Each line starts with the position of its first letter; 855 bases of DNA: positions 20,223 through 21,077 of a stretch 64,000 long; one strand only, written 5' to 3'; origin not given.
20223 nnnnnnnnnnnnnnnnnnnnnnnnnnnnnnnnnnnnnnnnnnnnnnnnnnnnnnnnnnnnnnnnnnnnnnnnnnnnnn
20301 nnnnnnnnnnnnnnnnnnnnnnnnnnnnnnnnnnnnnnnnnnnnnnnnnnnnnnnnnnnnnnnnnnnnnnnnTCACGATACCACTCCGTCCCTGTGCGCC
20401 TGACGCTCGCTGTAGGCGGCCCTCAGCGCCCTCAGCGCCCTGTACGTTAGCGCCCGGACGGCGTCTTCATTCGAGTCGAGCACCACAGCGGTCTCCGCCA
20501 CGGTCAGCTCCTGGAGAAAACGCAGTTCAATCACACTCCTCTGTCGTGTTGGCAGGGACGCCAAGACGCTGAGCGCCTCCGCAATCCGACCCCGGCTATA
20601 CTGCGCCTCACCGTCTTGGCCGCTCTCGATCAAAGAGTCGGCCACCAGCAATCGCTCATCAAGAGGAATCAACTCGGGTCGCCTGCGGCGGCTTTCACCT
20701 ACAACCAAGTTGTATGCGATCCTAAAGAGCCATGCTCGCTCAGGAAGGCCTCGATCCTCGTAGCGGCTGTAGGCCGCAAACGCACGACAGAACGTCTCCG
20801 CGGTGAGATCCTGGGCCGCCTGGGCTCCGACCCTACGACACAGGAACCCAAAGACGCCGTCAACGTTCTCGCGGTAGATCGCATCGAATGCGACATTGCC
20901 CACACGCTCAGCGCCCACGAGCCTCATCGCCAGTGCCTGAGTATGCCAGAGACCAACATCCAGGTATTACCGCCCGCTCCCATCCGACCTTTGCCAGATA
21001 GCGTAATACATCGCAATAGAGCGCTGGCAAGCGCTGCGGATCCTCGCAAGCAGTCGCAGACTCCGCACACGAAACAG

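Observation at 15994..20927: Hybrid T7SS-type ATPase (ubiquitin-like + FHA + 3 FtsK domains) occupying the anti-sigma slot of an ECF sigma operon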

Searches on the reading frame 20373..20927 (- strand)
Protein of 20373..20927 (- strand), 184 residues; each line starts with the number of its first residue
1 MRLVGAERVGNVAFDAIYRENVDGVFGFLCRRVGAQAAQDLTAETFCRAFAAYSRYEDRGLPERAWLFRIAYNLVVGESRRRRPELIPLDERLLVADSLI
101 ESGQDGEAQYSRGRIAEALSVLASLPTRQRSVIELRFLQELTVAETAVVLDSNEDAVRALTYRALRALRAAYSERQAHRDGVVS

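Call 6: search_protein_families(library=pfam, proteins=[window:20373-20927:-], max_evalue=0.01)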
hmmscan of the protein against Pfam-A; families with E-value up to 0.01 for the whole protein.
window:20373-20927:- (184 aa): 4 families
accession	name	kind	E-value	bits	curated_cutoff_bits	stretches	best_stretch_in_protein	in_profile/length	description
PF04545.22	Sigma70_r4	-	4.7e-12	45.7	24.1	1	121-170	1-50/50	Sigma-70, region 4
PF08281.18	Sigma70_r4_2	-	2.1e-11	43.7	25.7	1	118-168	4-54/54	Sigma-70, region 4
PF04542.20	Sigma70_r2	-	1.1e-09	38.3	24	1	17-83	1-69/71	Sigma-70 region 2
PF07638.17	Sigma70_ECF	-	0.00018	21.9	21.1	1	108-169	119-176/185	ECF sigma factor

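Call 7: search_protein_families(library=ncbifam, proteins=[window:20373-20927:-], max_evalue=0.01)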
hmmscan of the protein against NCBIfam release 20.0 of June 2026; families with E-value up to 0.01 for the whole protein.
window:20373-20927:- (184 aa): 76 families (the best 25 are shown)
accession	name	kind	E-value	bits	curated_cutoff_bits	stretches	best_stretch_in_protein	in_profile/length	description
TIGR02952.1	Sig70_famx2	equivalog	1.9e-24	86.4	206.45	1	11-170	10-168/170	ECF subfamily RNA polymerase sigma factor, BldN family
NF009166.1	PRK12513.1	equivalog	1.5e-22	80.3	206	1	12-177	22-191/193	RNA polymerase sigma factor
NF004113.0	PRK05602.1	equivalog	2.2e-19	69.9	208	1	13-180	46-209/211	RNA polymerase sigma factor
TIGR02950.1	SigM_subfam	subfamily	3.1e-19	69.4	147.95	1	15-171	3-157/159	RNA polymerase sigma factor, SigM family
NF007227.0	PRK09645.1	subfamily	6.3e-19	68.5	202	1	13-177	14-175/177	sigma-70 family RNA polymerase sigma factor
TIGR02983.1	SigE-fam_strep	subfamily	7.4e-19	68.2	141.55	1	14-174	8-160/162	SigE family RNA polymerase sigma factor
NF007220.0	PRK09639.1-5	equivalog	2.4e-17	63.3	260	1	13-176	4-168/181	RNA polymerase sigma factor SigX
NF009176.0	PRK12524.1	equivalog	2.6e-16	60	264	1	37-177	52-189/196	RNA polymerase sigma factor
TIGR02937.1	sigma70-ECF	superfamily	5.1e-16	58.7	42.9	1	13-170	2-163/165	sigma-70 family RNA polymerase sigma factor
NF007230.0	PRK09648.1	subfamily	8.2e-15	55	209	1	36-175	55-192/195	RNA polymerase sigma factor ShbA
NF007223.0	PRK09641.1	equivalog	2.8e-14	53.4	209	1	13-171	19-183/187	RNA polymerase sigma factor SigW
NF007226.0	PRK09644.1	equivalog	3e-14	53.4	199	1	14-179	3-164/166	RNA polymerase sigma factor SigM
NF008888.0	PRK11922.1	equivalog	3.3e-13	49.8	204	1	37-173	56-197/231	RNA polymerase sigma factor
NF010500.0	PRK13919.1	subfamily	5.4e-13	49.5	226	1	8-172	19-183/186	putative RNA polymerase sigma E protein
TIGR02989.1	Sig-70_gvs1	subfamily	6.8e-13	48.8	124.55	1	14-169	3-155/158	RNA polymerase sigma-70 factor, Rhodopirellula/Verrucomicrobium family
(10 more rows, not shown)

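Call 34: find_homologous_proteins(query=window:20373-20927:-, max_evalue=1e-8)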
Query window:20373-20927:- (184 aa): 242 proteins with E <= 1e-8 among 3043 candidates; the best 120 are listed.
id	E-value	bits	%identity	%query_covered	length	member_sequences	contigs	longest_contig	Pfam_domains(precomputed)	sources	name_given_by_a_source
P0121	6.8e-109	379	98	100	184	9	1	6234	PF04545.23,PF04542.21,PF08281.19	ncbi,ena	-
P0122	1.6e-72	261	71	99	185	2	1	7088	PF04545.23,PF04542.21,PF08281.19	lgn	-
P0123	1.5e-57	212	64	91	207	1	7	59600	PF04545.23,PF04542.21,PF08281.19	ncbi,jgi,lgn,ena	jgi:RNA polymerase sigma-70 factor (ECF subfamily)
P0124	2.4e-48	182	56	93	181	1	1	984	PF04545.23,PF04542.21,PF08281.19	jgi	jgi:RNA polymerase sigma-70 factor, ECF subfamily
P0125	1.9e-43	166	52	90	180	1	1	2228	PF04545.23,PF04542.21,PF08281.19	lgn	-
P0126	2.4e-42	163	55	88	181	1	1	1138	PF04545.23,PF04542.21,PF08281.19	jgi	jgi:RNA polymerase sigma-70 factor (ECF subfamily)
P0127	7.8e-42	161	49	88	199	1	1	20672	PF04545.23,PF04542.21,PF08281.19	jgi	jgi:RNA polymerase sigma factor (sigma-70 family)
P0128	1.4e-39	154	61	74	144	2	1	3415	PF07638.18,PF04545.23,PF04542.21,PF08281.19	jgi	jgi:RNA polymerase sigma-70 factor (ECF subfamily)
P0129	5.8e-39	152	53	87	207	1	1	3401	PF04545.23,PF04542.21,PF08281.19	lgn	-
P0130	6.0e-38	149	49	87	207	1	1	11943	PF04545.23,PF04542.21,PF08281.19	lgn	-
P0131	7.7e-38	148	52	88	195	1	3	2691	PF04545.23,PF04542.21,PF08281.19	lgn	-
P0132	1.1e-37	148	51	92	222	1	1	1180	PF04545.23,PF04542.21,PF08281.19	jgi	-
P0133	1.3e-37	147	53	88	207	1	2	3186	PF07638.18,PF04545.23,PF04542.21,PF08281.19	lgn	-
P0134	2.0e-37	147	46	89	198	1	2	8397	PF04545.23,PF04542.21,PF08281.19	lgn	-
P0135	3.5e-37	146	49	88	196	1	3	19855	PF04545.23,PF04542.21,PF08281.19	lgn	-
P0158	7.1e-33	132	47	85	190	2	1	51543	PF04545.23,PF04542.21,PF08281.19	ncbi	ncbi:MAG TPA: RNA polymerase sigma factor [Acidimicrobiia bacterium]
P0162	1.4e-31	128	46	88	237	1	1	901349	PF04545.23,PF04542.21,PF08281.19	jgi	jgi:RNA polymerase sigma factor (sigma-70 family)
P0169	8.9e-30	122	47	88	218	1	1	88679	PF04545.23,PF04542.21,PF08281.19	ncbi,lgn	-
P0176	1.2e-23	102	45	88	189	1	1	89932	PF04545.23,PF08281.19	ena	-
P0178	2.5e-22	98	42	91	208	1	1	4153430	PF04545.23,PF04542.21,PF08281.19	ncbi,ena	-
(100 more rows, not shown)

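Call 35: find_encoding_contigs(protein=P0127, flank=8000, max_places=1)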
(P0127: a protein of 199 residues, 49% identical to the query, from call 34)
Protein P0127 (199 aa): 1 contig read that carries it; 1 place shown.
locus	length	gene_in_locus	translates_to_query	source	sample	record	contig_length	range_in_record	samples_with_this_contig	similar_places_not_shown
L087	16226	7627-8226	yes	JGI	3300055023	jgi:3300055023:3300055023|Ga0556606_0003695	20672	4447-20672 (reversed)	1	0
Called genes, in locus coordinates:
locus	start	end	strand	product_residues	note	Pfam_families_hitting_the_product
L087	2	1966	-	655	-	?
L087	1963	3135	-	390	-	PF01882:DUF58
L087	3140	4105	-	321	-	PF20030:bpMoxR, PF00004:AAA (faint), PF07726:AAA_3, PF07728:AAA_5, PF17863:AAA_lid_2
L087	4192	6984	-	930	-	-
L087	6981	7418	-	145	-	-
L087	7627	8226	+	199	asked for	PF04542:Sigma70_r2, PF08281:Sigma70_r4_2, PF04545:Sigma70_r4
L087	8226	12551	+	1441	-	PF16697:Yop-YscD_cpl, PF00498:FHA, PF13191:AAA_16 (faint), PF01580:FtsK_SpoIIIE, PF01935:DUF87 (faint), PF13481:AAA_25 (faint), PF05729:NACHT (faint), PF01580:FtsK_SpoIIIE, +3 more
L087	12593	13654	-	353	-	-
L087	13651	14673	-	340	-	PF13191:AAA_16 (weak)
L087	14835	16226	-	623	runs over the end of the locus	PF01476:LysM (weak)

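Call 36: find_encoding_contigs(protein=P0158, flank=8000, max_places=1)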
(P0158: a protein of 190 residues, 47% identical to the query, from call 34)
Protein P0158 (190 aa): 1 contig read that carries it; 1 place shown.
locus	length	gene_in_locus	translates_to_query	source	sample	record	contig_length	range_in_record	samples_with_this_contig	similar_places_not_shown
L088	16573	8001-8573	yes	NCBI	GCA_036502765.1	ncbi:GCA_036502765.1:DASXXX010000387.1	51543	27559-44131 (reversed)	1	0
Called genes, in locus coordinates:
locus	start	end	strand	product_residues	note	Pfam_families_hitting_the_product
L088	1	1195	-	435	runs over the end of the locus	-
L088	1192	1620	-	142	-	-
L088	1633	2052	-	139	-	-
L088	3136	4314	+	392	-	-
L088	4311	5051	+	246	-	PF00072:Response_reg (weak)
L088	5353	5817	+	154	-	-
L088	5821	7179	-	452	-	PF01547:SBP_bac_1, PF13416:SBP_bac_8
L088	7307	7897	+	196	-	PF04542:Sigma70_r2, PF08281:Sigma70_r4_2, PF04545:Sigma70_r4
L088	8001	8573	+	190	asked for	PF04542:Sigma70_r2, PF08281:Sigma70_r4_2, PF04545:Sigma70_r4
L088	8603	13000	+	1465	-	PF13401:AAA_22 (faint), PF00498:FHA, PF16697:Yop-YscD_cpl, PF05729:NACHT (faint), PF01580:FtsK_SpoIIIE, PF01935:DUF87 (faint), PF01580:FtsK_SpoIIIE, PF13191:AAA_16 (weak), +3 more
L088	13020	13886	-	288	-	PF05257:CHAP (faint)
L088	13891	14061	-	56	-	-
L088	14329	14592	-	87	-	PF06013:WXG100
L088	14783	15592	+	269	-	PF13240:Zn_Ribbon_1 (weak), PF13828:DUF4190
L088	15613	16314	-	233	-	PF13539:Peptidase_M15_4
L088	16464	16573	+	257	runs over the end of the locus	PF03734:YkuD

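Call 37: find_encoding_contigs(protein=P0162, flank=8000, max_places=1)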
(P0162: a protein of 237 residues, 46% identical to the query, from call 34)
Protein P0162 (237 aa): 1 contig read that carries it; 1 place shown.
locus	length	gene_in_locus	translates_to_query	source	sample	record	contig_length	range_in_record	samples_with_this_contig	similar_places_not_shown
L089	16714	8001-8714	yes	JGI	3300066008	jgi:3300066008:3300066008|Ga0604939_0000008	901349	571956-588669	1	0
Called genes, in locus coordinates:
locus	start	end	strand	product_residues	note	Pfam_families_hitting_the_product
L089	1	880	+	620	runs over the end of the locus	PF00069:Pkinase, PF07714:PK_Tyr_Ser-Thr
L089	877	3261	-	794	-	PF11992:TgpA_N, PF01841:Transglut_core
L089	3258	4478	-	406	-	PF01882:DUF58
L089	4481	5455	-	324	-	PF20030:bpMoxR, PF00004:AAA (weak), PF07726:AAA_3, PF07728:AAA_5, PF17863:AAA_lid_2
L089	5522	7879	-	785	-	PF00041:fn3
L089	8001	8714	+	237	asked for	PF04542:Sigma70_r2, PF08281:Sigma70_r4_2, PF04545:Sigma70_r4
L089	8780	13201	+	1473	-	PF13401:AAA_22 (faint), PF00498:FHA, PF16697:Yop-YscD_cpl, PF13481:AAA_25 (faint), PF01580:FtsK_SpoIIIE, PF00005:ABC_tran (faint), PF01935:DUF87 (faint), PF01580:FtsK_SpoIIIE, +4 more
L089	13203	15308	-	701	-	-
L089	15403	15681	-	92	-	-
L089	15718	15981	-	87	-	PF06013:WXG100 (weak)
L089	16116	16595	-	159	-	-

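Call 56: find_related_loci(query=A4, collection=metagenome_contigs, flank=7000)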
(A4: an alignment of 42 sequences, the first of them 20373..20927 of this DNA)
Query A4 (184 aa) in metagenome_contigs; peptide patterns used: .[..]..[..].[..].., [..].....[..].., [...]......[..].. (x = any residue, [..] = any of these).
600 stretches matched a pattern (row limit reached: there are more); 356 encode a relative of the query (tblastn E <= 1e-3); the best 80 are kept; 80 distinct loci.
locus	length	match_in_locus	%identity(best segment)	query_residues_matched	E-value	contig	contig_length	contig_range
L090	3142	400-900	52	2-171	2e-40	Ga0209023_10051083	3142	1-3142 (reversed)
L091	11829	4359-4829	48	10-169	4e-37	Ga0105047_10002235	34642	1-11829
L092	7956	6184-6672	38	6-169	3e-25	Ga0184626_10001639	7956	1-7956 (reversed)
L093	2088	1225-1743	37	3-176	1e-24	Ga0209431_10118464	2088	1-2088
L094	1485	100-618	37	3-176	2e-24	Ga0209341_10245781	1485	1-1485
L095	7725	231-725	39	13-176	4e-24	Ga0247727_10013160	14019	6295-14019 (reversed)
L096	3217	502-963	38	13-168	2e-23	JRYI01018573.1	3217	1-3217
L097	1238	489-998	38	3-170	1e-23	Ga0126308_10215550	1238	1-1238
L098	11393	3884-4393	38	2-175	2e-22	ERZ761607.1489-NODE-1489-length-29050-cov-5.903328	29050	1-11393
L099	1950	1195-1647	37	16-169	6e-22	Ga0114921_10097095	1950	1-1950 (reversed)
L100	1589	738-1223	36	7-174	5e-22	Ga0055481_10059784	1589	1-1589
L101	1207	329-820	34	13-180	7e-22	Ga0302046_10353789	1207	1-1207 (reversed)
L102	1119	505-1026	33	1-174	1e-21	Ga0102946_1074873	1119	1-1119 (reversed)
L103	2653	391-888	36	3-169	2e-21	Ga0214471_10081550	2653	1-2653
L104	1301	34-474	39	13-160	3e-21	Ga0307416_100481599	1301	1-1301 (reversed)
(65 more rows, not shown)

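Call 84: find_encoding_contigs(protein=P0178, flank=7000, max_places=1)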
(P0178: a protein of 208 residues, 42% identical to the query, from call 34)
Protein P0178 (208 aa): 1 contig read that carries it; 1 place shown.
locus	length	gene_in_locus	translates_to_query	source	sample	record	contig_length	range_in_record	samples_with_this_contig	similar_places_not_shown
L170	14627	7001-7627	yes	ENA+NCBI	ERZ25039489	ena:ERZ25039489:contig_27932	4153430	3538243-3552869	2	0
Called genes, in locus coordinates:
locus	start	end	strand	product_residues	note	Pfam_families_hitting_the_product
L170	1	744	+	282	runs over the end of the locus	PF03372:Exo_endo_phos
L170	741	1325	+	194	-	PF07681:DoxX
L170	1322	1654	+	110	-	-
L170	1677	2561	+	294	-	PF12773:DZR (weak)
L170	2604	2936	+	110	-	-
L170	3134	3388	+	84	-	PF01904:DUF72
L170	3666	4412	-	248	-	-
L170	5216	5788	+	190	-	PF04264:YceI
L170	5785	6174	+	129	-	-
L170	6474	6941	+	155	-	-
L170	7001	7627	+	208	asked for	PF04542:Sigma70_r2, PF08281:Sigma70_r4_2, PF04545:Sigma70_r4 (weak)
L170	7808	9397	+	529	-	-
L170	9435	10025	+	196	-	PF02627:CMD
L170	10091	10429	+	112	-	-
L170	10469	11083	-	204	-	-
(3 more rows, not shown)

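Call 85: find_encoding_contigs(protein=P0176, flank=7000, max_places=1)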
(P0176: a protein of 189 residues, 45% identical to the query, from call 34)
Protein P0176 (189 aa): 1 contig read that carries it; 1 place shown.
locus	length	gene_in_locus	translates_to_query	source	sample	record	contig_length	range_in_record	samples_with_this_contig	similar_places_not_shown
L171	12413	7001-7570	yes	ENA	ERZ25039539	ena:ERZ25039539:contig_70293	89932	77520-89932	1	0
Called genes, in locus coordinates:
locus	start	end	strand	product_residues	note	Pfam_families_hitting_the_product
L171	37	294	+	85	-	-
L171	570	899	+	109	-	PF12007:DUF3501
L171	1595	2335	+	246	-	PF00296:Bac_luciferase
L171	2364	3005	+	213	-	PF00296:Bac_luciferase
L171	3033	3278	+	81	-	-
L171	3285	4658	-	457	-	PF00296:Bac_luciferase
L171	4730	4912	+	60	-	-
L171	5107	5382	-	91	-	-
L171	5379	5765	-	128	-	-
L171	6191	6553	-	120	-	-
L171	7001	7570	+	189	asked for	PF08281:Sigma70_r4_2, PF04545:Sigma70_r4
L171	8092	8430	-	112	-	-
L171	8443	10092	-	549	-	-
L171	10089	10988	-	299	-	-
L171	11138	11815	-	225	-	-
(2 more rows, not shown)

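Call 86: find_encoding_contigs(protein=P0169, flank=7000, max_places=1)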
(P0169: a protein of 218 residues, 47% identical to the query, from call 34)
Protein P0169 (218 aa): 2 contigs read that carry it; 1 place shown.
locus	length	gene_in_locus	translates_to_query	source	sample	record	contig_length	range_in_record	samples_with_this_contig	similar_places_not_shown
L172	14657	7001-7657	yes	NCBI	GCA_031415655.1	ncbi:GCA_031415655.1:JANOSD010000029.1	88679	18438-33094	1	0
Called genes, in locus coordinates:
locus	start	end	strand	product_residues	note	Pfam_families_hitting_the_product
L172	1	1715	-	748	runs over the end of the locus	PF11992:TgpA_N, PF01841:Transglut_core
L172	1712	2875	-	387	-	PF01882:DUF58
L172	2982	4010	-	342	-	PF20030:bpMoxR, PF00004:AAA (weak), PF07726:AAA_3, PF07728:AAA_5, PF17863:AAA_lid_2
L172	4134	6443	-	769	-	PF00041:fn3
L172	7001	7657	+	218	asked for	PF04542:Sigma70_r2, PF08281:Sigma70_r4_2, PF04545:Sigma70_r4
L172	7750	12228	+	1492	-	PF00498:FHA, PF16697:Yop-YscD_cpl, PF01580:FtsK_SpoIIIE, PF13191:AAA_16 (faint), PF13401:AAA_22 (faint), PF13555:AAA_29 (faint), PF01580:FtsK_SpoIIIE, PF05729:NACHT (weak), +1 more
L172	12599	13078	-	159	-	-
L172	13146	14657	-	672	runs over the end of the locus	-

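Call 89: find_encoding_contigs(protein=P0122, flank=7000, max_places=1)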
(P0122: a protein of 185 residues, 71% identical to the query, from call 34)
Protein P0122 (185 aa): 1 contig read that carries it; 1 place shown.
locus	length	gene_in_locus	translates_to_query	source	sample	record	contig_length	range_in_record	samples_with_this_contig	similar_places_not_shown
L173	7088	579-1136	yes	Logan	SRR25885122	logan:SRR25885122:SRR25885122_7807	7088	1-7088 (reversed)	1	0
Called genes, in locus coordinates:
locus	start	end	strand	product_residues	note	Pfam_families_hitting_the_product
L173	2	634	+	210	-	?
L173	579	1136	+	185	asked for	PF04542:Sigma70_r2, PF04545:Sigma70_r4, PF08281:Sigma70_r4_2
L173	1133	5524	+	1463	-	PF13191:AAA_16 (faint), PF00498:FHA, PF16697:Yop-YscD_cpl, PF13401:AAA_22 (faint), PF01580:FtsK_SpoIIIE, PF05729:NACHT (faint), PF13555:AAA_29 (faint), PF01580:FtsK_SpoIIIE, +1 more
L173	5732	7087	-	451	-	?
